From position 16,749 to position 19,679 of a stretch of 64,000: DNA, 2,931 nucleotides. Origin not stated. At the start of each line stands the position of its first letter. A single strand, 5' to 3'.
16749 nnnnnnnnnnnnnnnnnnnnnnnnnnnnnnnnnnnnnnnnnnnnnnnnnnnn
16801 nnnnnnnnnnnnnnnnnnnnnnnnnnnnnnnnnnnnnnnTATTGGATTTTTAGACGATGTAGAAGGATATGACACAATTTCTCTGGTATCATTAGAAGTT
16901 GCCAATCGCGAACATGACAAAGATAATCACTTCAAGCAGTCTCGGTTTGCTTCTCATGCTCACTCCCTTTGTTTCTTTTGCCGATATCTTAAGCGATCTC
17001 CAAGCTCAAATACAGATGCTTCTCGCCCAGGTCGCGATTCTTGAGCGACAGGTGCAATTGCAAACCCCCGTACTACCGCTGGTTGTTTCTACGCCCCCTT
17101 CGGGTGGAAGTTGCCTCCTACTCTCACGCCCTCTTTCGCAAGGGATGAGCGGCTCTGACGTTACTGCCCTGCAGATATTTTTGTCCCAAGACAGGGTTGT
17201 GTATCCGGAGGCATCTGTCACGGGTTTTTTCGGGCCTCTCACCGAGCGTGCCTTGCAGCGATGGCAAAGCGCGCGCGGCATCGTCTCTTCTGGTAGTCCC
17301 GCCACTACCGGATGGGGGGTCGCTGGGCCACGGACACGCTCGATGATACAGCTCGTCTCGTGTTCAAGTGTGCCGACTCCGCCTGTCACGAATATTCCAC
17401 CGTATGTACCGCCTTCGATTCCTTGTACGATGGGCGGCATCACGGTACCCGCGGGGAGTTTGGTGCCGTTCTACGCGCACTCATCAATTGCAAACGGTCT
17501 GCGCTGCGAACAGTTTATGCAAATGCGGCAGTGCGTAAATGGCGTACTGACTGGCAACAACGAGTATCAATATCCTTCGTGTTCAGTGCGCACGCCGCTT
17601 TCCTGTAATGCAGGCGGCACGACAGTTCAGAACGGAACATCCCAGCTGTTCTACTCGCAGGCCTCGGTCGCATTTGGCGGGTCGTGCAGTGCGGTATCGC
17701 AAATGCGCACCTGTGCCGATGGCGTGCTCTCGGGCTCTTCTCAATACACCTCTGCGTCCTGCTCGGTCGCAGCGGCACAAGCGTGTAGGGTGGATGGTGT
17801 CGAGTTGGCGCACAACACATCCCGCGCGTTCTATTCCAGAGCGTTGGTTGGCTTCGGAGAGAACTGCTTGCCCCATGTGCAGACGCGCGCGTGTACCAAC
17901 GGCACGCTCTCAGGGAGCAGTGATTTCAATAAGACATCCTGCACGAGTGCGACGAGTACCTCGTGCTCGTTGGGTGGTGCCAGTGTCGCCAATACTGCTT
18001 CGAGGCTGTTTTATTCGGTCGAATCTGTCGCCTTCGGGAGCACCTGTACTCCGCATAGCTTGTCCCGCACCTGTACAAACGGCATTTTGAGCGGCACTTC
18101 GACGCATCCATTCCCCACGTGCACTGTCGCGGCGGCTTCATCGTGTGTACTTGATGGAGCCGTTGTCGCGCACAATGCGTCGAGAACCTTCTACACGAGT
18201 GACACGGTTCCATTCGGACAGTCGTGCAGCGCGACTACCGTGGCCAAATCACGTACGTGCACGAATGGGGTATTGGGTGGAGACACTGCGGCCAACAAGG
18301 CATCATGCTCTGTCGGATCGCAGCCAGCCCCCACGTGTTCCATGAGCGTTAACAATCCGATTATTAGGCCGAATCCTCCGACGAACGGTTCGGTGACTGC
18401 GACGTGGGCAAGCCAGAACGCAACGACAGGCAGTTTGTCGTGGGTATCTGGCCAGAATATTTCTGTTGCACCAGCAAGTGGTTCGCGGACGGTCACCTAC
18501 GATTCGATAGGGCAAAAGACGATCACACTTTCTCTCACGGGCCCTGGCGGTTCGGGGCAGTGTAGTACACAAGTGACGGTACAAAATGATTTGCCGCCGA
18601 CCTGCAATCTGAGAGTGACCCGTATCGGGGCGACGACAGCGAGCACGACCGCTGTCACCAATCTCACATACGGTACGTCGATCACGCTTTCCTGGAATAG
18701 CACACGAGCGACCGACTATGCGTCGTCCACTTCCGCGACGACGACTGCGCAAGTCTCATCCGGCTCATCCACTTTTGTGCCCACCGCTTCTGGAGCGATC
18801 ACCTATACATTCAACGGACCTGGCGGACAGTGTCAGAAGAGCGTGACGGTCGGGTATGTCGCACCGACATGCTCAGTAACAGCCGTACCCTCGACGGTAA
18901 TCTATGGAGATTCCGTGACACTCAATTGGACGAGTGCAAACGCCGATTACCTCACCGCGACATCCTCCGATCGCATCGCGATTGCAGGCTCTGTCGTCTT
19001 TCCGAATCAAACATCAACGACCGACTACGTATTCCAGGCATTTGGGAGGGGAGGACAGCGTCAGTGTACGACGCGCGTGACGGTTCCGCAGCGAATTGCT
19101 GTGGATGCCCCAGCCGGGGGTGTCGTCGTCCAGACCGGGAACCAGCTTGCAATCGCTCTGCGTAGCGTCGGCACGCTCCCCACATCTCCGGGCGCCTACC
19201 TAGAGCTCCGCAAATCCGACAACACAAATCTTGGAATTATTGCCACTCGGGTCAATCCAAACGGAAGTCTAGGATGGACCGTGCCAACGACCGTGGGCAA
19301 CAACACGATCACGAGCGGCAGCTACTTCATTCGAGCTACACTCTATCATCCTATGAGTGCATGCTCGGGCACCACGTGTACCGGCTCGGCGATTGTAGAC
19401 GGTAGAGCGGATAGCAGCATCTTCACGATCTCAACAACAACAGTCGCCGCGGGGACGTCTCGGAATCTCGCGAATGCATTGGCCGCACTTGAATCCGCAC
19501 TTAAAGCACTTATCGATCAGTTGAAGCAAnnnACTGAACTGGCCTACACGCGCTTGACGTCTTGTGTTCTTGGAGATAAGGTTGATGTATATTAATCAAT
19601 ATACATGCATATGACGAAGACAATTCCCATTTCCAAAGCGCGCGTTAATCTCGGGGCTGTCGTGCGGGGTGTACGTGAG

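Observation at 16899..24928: Family of giant surface proteins with conserved N- and C-terminal framing and a variable interior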

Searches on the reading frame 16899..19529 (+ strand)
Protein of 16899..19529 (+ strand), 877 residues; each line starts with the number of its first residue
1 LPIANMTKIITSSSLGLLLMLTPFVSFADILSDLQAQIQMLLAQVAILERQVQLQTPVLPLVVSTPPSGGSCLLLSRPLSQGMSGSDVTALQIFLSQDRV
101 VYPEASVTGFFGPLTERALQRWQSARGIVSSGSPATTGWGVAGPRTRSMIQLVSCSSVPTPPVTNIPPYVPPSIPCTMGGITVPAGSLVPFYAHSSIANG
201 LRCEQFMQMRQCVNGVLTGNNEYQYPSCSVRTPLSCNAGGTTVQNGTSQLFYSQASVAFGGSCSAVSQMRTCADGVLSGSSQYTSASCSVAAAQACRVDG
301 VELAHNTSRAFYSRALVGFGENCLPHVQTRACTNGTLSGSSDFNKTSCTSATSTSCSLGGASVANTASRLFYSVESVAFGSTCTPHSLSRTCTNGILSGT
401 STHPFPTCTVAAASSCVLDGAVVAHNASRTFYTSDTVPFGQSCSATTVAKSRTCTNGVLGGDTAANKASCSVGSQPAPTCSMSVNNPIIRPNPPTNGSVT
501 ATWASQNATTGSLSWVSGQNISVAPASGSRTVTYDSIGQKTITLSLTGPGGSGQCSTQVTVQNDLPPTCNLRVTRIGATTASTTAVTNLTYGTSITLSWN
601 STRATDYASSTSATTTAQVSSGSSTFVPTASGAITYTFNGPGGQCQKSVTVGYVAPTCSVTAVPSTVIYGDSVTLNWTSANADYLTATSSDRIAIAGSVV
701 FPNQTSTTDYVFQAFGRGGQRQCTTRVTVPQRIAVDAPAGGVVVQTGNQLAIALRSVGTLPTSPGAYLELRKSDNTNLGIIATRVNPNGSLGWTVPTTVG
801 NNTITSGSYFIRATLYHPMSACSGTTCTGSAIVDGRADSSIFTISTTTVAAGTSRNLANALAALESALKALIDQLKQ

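Call 9: search_protein_families(library=pfam, proteins=[window:16899-19529:+], max_evalue=0.1)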
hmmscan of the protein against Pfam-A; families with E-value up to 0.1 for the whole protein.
window:16899-19529:+ (877 aa): 1 family
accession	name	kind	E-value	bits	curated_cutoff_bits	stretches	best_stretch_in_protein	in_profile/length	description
PF01471.23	PG_binding_1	-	1.5e-05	25.5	23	1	84-132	1-47/57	Putative peptidoglycan binding domain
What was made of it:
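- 17148..17294 (+): g1 PG_binding_1 domain. call 9 (25.5 bits, cut-off 23)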

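Call 15: find_homologous_proteins(query=window:16899-19529:+, max_evalue=0.001)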
Query window:16899-19529:+ (877 aa): 302 proteins with E <= 0.001 among 8000 candidates; the best 120 are listed.
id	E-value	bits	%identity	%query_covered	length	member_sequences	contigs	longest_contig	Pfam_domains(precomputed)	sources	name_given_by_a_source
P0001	0.0e+0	1816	100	96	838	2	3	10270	PF01471.24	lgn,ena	-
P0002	1.9e-189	650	44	34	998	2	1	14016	-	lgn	-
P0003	6.4e-189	648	41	98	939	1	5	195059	PF01471.24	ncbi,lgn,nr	ncbi:peptidoglycan-binding protein [Candidatus Kaiserbacteria bacterium]|nr:peptidoglycan-binding pr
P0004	1.3e-162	561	44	45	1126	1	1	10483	PF10342.16,PF01471.24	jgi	jgi:peptidoglycan hydrolase-like protein with peptidoglycan-binding domain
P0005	2.0e-157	544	39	54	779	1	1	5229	PF01471.24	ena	-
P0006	9.7e-151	522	42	34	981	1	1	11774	-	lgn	-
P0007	1.4e-150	521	42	54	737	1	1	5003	PF01471.24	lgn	-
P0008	1.0e-145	505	41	46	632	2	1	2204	PF01471.24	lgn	-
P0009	6.1e-145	503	40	46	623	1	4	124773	PF01471.24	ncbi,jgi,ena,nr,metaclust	ncbi:MAG: hypothetical protein A2854_03450 [Parcubacteria group bacterium RIFCSPHIGHO2_01_FULL_56_18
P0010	7.3e-143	496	43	46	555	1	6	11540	PF01471.24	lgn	-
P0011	5.0e-142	493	40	53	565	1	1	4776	PF01471.24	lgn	-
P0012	3.5e-141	490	40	53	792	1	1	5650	PF01471.24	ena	-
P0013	8.9e-138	479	41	33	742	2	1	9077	-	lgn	-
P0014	5.2e-135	470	41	52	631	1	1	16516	PF01471.24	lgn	-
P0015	9.3e-135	469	37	52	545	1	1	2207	PF01471.24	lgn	-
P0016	3.4e-130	454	35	53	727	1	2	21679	PF01471.24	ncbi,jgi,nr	ncbi:peptidoglycan-binding protein [Candidatus Parcubacteria bacterium]|nr:MAG: peptidoglycan-bindin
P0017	1.3e-126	442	42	46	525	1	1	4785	PF01471.24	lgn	-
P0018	1.8e-124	435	40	52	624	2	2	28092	PF01471.24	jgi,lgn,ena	-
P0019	9.2e-124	433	44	47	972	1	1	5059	PF01471.24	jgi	jgi:peptidoglycan hydrolase-like protein with peptidoglycan-binding domain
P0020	1.6e-122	429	35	52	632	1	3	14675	PF01471.24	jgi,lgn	jgi:peptidoglycan hydrolase-like protein with peptidoglycan-binding domain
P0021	1.9e-121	425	41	54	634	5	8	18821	PF01471.24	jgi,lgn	-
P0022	3.0e-119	418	38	55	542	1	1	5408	PF01471.24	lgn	-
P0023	4.0e-119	417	42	50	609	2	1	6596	PF01471.24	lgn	-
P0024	3.4e-118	414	41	51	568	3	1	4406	PF01471.24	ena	-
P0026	8.2e-118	413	37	52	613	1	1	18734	PF01471.24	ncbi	-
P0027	6.5e-117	410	40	47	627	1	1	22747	PF01471.24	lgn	-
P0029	1.5e-116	409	41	50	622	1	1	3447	PF01471.24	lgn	-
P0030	2.7e-116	408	40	53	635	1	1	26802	PF01471.24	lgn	-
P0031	3.3e-116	408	40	54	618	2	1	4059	PF01471.24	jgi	jgi:peptidoglycan hydrolase-like protein with peptidoglycan-binding domain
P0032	4.5e-116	407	39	53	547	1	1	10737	PF01471.24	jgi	jgi:peptidoglycan hydrolase-like protein with peptidoglycan-binding domain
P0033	8.7e-115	403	42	47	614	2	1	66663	PF01471.24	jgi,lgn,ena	-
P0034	3.2e-114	401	40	53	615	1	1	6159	PF01471.24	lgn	-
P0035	7.2e-114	400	35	52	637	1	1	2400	PF01471.24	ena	-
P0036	8.6e-114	400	42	46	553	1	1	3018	PF01471.24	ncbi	-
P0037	6.2e-113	397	38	52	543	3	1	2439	PF01471.24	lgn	-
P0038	7.2e-113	397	39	51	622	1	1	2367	PF01471.24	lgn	-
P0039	2.2e-112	395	42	35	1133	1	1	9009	PF00801.27,PF01471.24,PF18911.7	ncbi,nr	ncbi:peptidoglycan-binding protein [Candidatus Kaiserbacteria bacterium]|nr:peptidoglycan-binding pr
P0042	4.7e-111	391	43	46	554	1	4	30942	PF01471.24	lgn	-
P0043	2.0e-110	389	45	55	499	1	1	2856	PF01471.24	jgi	jgi:hypothetical protein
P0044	2.5e-109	385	40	53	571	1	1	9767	PF01471.24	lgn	-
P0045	1.9e-108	382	38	50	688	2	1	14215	PF01471.24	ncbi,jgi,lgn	ncbi:MAG: hypothetical protein RLZZ342_690 [Candidatus Parcubacteria bacterium]|jgi:peptidoglycan hy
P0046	5.7e-108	380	40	46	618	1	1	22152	PF01471.24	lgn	-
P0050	4.7e-105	371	42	55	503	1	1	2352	PF01471.24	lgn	-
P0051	9.3e-105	370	36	54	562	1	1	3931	PF01471.24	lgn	-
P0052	6.3e-104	367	37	47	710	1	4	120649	PF01471.24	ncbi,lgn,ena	-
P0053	8.6e-104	367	42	52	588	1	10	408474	PF01471.24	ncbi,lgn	-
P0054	1.2e-103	366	42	47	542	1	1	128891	PF01471.24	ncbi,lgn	-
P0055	1.5e-103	366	38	55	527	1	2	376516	PF01471.24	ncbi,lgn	-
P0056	1.3e-102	363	40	51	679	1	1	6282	PF01471.24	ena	-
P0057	2.4e-102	362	39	53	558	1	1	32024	PF01471.24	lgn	-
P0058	2.0e-100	356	37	53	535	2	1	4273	PF01471.24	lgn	-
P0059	4.0e-100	355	35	52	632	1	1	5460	PF01471.24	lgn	-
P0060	2.4e-99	352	39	53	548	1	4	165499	PF01471.24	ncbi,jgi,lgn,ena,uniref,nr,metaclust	ncbi:hypothetical protein A2765_02020 [Candidatus Kaiserbacteria bacterium RIFCSPHIGHO2_01_FULL_56_2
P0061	9.0e-99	350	40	52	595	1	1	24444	PF01471.24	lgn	-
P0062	1.6e-97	346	35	48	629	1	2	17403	PF01471.24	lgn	-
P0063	2.7e-97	345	41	47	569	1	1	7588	PF01471.24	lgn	-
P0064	3.3e-97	345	37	46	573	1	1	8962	PF01471.24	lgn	-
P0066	7.2e-97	344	43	34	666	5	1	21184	PF01471.24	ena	-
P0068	1.5e-92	329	35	52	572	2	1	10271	PF01471.24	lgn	-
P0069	3.2e-92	328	35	54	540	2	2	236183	PF01471.24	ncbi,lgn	-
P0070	1.3e-91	326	37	49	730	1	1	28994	PF01471.24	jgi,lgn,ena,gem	-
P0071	1.9e-91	326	38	50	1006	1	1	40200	PF03629.25,PF01471.24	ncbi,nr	ncbi:MAG: hypothetical protein JWM46_37 [Candidatus Kaiserbacteria bacterium]|nr:hypothetical protei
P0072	1.3e-89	320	41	34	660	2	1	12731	PF01471.24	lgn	-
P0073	2.7e-89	319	35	52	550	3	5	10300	PF01471.24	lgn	-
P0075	3.2e-88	315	41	35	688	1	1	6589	PF01471.24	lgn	-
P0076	4.1e-88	315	43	34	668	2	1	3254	PF01471.24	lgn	-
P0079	5.8e-87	311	36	54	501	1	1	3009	PF01471.24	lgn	-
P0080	6.8e-87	311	41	34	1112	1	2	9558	PF01471.24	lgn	-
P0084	1.8e-84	303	38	53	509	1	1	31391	PF01471.24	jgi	-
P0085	2.3e-84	302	38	55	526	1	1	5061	PF01471.24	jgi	jgi:hypothetical protein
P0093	9.4e-79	284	37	50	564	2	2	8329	PF01471.24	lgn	-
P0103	5.1e-75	271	43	39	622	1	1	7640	PF01471.24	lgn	-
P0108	1.4e-72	263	40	34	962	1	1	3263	PF13229.13,PF01471.24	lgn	-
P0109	3.8e-71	259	38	44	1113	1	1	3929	PF01471.24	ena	-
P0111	2.2e-70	256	32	53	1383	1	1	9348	PF01471.24,PF04616.21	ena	-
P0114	4.1e-68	249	34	47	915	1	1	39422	PF00035.33,PF01471.24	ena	-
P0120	9.2e-66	241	50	10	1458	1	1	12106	PF13229.13,PF03629.25,PF01471.24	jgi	jgi:peptidoglycan hydrolase-like protein with peptidoglycan-binding domain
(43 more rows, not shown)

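Call 19: search_protein_families(library=ncbifam, proteins=[window:16899-19529:+], max_evalue=0.1)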
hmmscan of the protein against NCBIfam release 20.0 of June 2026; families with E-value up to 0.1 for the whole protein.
window:16899-19529:+ (877 aa): 1 family
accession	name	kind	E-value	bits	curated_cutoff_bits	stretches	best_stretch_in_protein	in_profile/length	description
TIGR02869.1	spore_SleB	equivalog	0.019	14.8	236.5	1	79-133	7-59/201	spore cortex-lytic enzyme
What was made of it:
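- Closest known: Non-covalently wall-bound surface proteins of monoderm bacteria that use a PG_binding_1. Different: They are also not modelled in Pfam or NCBIfam (calls 9, 19).
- No NCBIfam or Pfam sorting-signal model matches (calls 9, 19).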

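Call 30: find_encoding_contigs(protein=P0001, flank=10000, max_places=3)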
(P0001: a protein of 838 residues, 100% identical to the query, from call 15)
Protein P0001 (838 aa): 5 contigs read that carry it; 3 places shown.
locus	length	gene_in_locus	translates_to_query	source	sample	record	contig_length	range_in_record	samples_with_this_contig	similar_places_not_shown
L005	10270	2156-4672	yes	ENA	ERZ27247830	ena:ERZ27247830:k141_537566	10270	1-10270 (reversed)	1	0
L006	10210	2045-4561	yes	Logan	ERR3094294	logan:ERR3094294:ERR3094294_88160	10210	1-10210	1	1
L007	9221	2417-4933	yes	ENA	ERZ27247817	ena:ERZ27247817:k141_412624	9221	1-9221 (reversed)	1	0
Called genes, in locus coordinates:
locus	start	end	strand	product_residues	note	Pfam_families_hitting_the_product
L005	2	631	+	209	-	?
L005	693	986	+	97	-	-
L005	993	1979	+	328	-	-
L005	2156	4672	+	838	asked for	PF01471:PG_binding_1 (faint)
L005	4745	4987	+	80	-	PF02604:PhdYeFM_antitox (weak)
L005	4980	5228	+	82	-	PF05016:ParE_toxin (weak)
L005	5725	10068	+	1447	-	PF18911:PKD_4 (weak)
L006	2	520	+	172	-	?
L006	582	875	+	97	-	-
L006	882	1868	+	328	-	-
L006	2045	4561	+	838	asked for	PF01471:PG_binding_1 (faint)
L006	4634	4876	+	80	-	PF02604:PhdYeFM_antitox (weak)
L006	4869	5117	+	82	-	PF05016:ParE_toxin (weak)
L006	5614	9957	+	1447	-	PF18911:PKD_4 (weak)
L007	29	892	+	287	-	-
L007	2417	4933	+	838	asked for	PF01471:PG_binding_1 (faint)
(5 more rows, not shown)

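Call 64: search_protein_families(library=pfam, proteins=[P0120], max_evalue=0.01)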
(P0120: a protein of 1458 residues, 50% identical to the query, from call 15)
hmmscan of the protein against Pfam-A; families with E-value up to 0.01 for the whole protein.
P0120 (1458 aa): 4 families
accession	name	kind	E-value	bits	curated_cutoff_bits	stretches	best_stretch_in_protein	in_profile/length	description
PF01471.23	PG_binding_1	-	1.5e-20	73.6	23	2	149-214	1-57/57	Putative peptidoglycan binding domain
PF03629.24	SASA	-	6.4e-17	62.4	24.8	1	1162-1363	3-197/226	Carbohydrate esterase, sialic acid-specific acetylesterase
PF13229.12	Beta_helix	-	3.9e-08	33.5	25.9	1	789-931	30-142/158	Right handed beta helix region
PF05048.19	NosD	-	0.006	16.5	23.6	0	788-880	44-124/212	Periplasmic copper-binding protein (NosD)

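Call 69: predict_structure(alignment_id=A8)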
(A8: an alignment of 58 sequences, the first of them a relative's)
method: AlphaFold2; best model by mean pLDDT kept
length: 503 residues; sequences in the alignment: 58
mean_pLDDT: 87.7   pTM: 0.46
mean pLDDT of the five models: 87.7, 86.9, 86.4, 86.1, 86.2
residues with pLDDT >= 90: 371; 70-90: 58; 50-70: 34; < 50: 40
segments of 3 or more residues with pLDDT < 50: 1-3, 15-21, 53-55, 153-176
pLDDT, mean of each block of 10 residues (from residue 1): 51 48 73 90 72 51 79 97 96 94 97 97 91 97 92 46 44 55 90 96 90 96 95 83 96 97 93 96 96 93 96 97 97 96 96 97 97 98 97 98 97 97 97 98 95 98 98 79 77 93 86
secondary structure, 60 per line:
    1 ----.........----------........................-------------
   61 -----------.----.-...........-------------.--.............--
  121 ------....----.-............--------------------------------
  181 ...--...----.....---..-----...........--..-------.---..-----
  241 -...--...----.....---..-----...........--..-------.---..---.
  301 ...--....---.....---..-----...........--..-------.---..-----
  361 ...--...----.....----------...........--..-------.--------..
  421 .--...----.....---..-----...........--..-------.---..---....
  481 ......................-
elements in order: H5-13 H24-47 H79-89 H106-118 H127-130 H137-148 E181-183 E186-188 E193-197 H208-211 E212-218 E242-244 E247-249 E254-258 H269-272 E273-279 E300-303 E306-309 E313-317 H328-331 E332-338 E361-363 E366-368 E373-377 H388-391 E392-398 E419-421 E424-426 E431-435 H446-449 E450-456 H477-502
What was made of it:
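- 16983..17063 (+): g1 N-terminal three-heptad helix (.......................). It begins at the predicted mature N-terminus. The equivalent helix is modelled in homolog P0050 (call 69).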
